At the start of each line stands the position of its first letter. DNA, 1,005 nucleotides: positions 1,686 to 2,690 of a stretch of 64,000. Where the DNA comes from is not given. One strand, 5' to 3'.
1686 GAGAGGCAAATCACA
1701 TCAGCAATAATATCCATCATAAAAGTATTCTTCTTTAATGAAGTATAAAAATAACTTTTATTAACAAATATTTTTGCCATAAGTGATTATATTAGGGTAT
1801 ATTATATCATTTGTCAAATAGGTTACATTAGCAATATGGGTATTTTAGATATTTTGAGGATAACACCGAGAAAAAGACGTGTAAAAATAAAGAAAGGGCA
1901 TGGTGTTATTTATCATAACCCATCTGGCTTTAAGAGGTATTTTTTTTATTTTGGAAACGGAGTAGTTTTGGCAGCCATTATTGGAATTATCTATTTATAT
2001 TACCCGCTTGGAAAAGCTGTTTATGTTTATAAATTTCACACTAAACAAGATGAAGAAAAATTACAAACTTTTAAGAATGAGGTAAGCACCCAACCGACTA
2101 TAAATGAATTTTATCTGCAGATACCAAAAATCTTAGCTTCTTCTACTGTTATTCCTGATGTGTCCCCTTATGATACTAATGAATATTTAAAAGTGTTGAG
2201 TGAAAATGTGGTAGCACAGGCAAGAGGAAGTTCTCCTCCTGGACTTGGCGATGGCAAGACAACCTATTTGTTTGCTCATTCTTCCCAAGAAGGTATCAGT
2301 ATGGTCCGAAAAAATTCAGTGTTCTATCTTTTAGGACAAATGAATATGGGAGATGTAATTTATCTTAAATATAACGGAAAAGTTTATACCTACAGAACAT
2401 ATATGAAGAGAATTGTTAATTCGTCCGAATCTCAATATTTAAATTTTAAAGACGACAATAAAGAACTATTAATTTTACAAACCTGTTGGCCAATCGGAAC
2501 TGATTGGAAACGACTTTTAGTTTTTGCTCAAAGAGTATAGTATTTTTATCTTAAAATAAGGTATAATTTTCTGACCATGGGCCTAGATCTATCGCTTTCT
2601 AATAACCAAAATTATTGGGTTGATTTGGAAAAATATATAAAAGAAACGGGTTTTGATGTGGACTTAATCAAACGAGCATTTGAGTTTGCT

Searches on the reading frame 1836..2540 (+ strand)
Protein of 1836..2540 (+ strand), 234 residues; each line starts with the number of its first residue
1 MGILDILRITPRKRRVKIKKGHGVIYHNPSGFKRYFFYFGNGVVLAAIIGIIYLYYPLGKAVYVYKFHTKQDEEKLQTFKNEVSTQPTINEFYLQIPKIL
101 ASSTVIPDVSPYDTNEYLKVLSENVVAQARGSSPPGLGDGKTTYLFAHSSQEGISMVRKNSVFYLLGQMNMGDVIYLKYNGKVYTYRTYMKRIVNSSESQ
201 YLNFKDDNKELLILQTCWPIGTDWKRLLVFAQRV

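Call 76: search_protein_families(library=pfam, proteins=[window:1836-2540:+], max_evalue=0.1)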
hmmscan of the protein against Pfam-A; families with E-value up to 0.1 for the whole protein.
window:1836-2540:+ (234 aa): 1 family
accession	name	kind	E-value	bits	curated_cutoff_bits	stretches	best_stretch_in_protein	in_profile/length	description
PF04203.18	Sortase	-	8.6e-16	58.3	26.6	1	94-234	1-125/125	Sortase domain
